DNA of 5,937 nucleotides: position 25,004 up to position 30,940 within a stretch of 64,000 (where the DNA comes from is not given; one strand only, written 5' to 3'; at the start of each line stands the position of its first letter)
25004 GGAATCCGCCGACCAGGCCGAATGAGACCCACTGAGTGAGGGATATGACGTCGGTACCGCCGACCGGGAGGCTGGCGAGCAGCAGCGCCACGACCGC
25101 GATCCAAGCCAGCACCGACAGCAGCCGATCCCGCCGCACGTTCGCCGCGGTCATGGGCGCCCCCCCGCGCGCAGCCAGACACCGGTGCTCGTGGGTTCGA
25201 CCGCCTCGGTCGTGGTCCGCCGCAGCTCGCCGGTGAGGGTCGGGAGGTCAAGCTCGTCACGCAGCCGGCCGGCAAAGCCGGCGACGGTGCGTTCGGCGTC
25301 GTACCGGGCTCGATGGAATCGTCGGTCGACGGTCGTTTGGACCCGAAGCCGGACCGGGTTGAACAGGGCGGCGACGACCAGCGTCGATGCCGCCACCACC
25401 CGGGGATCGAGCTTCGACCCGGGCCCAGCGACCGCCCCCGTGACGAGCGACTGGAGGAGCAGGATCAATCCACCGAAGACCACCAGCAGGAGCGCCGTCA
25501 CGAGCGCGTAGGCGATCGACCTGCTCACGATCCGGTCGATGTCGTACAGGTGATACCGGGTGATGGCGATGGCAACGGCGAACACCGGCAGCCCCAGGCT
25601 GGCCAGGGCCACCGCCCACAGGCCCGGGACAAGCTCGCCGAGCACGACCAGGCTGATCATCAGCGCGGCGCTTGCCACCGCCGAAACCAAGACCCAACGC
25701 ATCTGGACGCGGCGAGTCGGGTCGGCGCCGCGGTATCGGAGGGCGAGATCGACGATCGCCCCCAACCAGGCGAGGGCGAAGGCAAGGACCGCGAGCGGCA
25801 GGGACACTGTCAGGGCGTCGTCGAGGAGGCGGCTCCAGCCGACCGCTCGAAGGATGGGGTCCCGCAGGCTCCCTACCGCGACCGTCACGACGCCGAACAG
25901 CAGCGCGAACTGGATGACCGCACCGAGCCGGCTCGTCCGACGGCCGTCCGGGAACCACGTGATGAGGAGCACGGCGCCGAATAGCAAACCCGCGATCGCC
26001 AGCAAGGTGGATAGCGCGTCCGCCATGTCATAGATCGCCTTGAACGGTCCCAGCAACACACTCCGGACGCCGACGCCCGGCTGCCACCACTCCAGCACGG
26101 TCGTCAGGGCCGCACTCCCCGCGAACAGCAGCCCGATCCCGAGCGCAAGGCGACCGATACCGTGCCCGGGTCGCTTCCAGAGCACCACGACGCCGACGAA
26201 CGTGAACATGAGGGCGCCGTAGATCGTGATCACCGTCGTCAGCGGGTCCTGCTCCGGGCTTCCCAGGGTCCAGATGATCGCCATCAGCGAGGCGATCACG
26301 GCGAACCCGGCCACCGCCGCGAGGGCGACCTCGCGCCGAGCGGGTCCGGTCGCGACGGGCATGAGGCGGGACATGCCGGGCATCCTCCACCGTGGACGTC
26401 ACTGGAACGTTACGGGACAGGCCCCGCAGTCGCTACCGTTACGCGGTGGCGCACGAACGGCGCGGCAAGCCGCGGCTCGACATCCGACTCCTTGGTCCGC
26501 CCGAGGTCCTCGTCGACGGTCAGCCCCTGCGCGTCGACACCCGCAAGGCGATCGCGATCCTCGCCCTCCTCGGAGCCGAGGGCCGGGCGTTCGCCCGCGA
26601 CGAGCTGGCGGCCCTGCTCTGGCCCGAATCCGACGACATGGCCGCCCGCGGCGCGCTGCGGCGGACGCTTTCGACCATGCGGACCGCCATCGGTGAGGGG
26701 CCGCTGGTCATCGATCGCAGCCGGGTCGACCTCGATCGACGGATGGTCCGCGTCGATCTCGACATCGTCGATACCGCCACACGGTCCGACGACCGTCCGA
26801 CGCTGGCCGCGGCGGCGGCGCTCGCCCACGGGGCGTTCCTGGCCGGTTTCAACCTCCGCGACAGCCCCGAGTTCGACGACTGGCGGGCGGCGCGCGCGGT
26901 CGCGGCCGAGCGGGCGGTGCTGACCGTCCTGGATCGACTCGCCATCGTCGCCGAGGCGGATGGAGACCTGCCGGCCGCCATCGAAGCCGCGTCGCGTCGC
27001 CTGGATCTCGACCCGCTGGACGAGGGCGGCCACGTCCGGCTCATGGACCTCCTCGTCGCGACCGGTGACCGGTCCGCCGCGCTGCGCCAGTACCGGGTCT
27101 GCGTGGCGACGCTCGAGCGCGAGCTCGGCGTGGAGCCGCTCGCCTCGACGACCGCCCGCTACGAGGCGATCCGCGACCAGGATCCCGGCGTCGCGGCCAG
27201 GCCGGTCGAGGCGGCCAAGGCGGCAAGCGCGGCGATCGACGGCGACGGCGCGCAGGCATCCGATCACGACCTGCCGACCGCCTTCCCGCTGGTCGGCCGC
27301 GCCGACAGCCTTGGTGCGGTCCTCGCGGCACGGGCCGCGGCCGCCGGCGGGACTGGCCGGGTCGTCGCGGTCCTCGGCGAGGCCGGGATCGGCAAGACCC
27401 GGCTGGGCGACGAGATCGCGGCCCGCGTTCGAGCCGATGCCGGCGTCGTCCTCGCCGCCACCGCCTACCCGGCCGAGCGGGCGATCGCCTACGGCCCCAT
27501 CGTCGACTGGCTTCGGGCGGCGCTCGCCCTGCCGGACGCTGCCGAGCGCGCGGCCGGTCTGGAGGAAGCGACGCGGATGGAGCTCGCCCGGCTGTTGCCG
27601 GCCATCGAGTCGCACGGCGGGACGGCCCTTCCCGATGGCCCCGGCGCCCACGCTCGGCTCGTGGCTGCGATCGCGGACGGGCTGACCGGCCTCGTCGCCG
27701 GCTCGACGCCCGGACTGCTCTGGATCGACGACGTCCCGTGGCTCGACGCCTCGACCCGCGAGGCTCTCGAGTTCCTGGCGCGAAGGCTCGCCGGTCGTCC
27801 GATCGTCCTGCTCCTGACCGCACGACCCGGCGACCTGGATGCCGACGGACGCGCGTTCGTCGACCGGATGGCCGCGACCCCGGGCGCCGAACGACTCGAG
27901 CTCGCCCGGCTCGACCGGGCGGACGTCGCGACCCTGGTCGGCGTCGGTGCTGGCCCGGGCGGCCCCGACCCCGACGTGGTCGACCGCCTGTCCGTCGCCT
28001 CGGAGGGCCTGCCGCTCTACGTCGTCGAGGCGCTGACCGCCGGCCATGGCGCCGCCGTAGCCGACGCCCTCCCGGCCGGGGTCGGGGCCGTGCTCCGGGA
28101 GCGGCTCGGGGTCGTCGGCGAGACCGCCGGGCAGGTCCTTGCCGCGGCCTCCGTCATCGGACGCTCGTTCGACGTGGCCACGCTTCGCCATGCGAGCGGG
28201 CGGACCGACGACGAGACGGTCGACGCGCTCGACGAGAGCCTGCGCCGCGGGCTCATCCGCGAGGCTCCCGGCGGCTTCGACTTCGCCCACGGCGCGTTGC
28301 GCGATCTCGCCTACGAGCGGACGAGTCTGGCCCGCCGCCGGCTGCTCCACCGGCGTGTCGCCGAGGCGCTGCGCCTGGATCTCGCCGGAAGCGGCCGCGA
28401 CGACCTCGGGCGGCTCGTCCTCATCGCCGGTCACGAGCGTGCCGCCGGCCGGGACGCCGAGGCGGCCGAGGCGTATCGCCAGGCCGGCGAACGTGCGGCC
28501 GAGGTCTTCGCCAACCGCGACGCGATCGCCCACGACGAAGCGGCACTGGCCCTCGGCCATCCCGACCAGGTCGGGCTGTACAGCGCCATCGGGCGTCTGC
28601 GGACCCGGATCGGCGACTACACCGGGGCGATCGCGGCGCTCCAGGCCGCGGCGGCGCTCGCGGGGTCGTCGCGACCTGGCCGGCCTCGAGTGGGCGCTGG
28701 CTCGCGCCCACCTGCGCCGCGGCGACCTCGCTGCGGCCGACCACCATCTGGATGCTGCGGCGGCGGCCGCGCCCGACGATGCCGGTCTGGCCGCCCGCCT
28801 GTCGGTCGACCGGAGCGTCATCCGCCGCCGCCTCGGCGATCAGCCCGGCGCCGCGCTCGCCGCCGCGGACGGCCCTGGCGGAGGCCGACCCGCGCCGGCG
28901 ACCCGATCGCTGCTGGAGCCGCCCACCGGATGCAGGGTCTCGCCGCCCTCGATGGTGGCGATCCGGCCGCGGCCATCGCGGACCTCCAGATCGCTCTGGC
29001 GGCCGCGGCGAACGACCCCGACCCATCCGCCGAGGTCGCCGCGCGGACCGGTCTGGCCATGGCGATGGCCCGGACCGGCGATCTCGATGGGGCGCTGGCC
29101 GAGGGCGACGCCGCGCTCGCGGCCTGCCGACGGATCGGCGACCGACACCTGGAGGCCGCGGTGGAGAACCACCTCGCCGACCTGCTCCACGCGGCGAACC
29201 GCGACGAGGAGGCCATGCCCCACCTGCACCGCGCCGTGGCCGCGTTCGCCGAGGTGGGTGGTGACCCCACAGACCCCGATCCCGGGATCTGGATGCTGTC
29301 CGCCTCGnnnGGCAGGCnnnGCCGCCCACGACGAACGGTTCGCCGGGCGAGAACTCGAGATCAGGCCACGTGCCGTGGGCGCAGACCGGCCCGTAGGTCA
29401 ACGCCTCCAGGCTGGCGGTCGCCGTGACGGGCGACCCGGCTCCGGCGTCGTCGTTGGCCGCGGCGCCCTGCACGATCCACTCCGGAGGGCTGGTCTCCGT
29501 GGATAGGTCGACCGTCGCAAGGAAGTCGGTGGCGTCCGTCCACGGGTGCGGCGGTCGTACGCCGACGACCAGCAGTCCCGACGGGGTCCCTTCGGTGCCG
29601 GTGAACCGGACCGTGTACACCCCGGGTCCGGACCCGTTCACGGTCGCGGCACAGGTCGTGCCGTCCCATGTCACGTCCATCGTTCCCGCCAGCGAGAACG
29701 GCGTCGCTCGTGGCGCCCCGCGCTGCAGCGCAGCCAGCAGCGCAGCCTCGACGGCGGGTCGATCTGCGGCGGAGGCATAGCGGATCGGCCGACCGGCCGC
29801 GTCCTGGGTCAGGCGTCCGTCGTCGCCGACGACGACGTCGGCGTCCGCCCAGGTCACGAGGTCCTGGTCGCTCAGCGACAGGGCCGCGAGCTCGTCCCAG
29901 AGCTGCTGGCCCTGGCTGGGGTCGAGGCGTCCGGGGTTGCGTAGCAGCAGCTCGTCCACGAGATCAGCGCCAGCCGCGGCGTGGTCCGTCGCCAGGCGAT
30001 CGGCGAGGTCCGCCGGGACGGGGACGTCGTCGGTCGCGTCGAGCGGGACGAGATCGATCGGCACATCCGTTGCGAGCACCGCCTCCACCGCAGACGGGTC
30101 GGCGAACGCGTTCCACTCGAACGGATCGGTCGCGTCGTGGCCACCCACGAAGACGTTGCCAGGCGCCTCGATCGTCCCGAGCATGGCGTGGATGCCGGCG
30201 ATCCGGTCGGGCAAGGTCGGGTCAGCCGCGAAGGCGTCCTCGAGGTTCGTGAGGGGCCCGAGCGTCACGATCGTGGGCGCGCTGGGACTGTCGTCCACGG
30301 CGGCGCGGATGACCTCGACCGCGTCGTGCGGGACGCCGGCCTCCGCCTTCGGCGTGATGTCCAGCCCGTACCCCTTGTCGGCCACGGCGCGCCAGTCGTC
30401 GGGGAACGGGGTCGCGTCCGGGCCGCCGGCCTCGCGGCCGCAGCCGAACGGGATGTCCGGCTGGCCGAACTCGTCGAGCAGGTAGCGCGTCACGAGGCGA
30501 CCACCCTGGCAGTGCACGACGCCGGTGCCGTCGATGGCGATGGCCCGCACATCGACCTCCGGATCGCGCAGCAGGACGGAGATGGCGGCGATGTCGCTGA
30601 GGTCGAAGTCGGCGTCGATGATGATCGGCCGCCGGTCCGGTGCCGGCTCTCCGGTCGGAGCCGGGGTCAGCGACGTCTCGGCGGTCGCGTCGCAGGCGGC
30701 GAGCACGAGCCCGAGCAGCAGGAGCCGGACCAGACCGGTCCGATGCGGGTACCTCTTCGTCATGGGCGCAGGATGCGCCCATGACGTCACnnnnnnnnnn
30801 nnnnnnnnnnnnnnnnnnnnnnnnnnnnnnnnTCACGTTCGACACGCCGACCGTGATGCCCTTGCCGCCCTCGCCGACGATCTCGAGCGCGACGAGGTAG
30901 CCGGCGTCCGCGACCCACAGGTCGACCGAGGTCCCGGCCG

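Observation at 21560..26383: Tandem array of four translationally coupled, kinase-less 'sensor-like' polytopic membrane paralogs (A-D)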

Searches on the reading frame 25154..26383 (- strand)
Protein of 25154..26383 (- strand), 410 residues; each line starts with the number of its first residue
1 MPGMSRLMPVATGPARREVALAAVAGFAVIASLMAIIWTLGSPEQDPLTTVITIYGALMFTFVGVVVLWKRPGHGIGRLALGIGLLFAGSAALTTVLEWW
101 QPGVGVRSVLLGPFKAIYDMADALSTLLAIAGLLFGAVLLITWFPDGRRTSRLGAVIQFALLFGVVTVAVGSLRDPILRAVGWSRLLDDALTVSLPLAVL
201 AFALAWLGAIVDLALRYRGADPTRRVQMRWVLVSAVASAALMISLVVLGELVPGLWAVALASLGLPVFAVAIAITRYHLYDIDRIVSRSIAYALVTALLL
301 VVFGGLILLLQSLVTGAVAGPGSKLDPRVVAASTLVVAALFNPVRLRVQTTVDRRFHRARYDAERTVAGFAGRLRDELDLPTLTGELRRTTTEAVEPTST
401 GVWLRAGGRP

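Call 7: search_protein_families(library=ncbifam, proteins=[window:25154-26383:-], max_evalue=1)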
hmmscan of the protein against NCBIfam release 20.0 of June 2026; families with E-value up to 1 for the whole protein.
window:25154-26383:- (410 aa): 3 families
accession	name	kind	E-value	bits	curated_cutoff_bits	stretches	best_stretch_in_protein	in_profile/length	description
NF000465.1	polymyxin_MCR1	exception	0.028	13.3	1100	1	116-170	40-93/541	MCR-1 family phosphoethanolamine--lipid A transferase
TIGR03818.1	MotA1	equivalog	0.35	10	303.8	1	23-67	171-215/282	flagellar motor stator protein MotA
TIGR02916.1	PEP_his_kin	equivalog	0.95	7.9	300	1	199-406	133-346/679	XrtA/PEP-CTERM system histidine kinase PrsK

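Call 8: search_protein_families(library=pfam, proteins=[window:25154-26383:-], max_evalue=1)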
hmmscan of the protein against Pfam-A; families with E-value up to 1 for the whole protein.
window:25154-26383:- (410 aa): 1 family
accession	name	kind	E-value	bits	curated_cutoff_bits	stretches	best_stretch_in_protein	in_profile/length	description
PF03311.19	Cornichon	-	0.099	13.3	29.2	1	195-287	10-97/122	Cornichon protein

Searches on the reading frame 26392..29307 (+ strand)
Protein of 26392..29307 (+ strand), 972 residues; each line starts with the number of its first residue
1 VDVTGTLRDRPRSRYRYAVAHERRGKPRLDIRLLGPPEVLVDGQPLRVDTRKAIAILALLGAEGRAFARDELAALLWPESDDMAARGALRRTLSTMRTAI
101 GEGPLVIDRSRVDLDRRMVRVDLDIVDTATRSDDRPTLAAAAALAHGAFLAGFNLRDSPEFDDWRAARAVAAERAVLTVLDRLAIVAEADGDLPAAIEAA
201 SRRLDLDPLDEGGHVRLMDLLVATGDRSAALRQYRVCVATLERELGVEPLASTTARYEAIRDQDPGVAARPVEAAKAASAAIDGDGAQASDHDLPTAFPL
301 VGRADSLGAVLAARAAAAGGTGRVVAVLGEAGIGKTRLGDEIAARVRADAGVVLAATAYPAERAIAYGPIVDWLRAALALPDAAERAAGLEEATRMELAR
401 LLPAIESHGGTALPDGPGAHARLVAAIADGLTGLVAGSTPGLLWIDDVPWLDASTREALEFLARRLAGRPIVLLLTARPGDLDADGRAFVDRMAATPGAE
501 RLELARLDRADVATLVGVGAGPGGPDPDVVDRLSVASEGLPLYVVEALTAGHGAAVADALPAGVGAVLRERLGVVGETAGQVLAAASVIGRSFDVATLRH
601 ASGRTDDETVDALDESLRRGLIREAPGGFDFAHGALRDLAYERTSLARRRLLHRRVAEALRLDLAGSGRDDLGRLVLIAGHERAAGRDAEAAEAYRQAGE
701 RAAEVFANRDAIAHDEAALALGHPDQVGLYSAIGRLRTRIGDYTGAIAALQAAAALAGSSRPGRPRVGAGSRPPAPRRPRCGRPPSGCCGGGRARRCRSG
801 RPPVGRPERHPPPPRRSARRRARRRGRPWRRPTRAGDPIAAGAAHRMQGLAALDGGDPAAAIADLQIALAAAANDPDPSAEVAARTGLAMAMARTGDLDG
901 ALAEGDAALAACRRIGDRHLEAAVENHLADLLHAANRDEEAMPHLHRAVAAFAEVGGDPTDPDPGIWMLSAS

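Call 32: search_protein_families(library=pfam, proteins=[window:26392-29307:+], max_evalue=0.01)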
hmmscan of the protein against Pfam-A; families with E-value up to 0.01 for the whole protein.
window:26392-29307:+ (972 aa): 6 families
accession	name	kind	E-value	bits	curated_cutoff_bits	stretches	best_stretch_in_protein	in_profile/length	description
PF13191.12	AAA_16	-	1.2e-16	62.1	32.6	1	299-473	1-166/167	AAA ATPase domain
PF03704.23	BTAD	-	3e-14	54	22.1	1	137-261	28-146/146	Bacterial transcriptional activator domain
PF13424.12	TPR_12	-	1.8e-06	28.5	30.1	1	884-952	5-75/77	Tetratricopeptide repeat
PF13432.12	TPR_16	-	3.8e-05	24.5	32.7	1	847-912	2-61/65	Tetratricopeptide repeat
PF13401.12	AAA_22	-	4.2e-05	24.3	27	1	321-481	4-125/130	AAA domain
PF07719.23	TPR_2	-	9.8e-05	22.6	27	0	729-757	3-31/34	Tetratricopeptide repeat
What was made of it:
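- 26392..29310 (+): Divergently transcribed SARP/AfsR-type regulator (BTAD, AAA_16, TPR), conserved next to the arrays. Pfam (call 32).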

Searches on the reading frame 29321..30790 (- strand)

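Call 32: search_protein_families(library=pfam, proteins=[window:29321-30790:-], max_evalue=0.01)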
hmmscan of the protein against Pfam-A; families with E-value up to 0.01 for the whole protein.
window:29321-30790:- (490 aa): 2 families
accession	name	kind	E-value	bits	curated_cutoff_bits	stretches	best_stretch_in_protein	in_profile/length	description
PF01156.24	IU_nuc_hydro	-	4.1e-34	119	34.2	1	56-329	1-267/297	Inosine-uridine preferring nucleoside hydrolase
PF15028.12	PTCRA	-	0.0053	16.9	23.1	0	296-342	65-110/127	Pre-T-cell antigen receptor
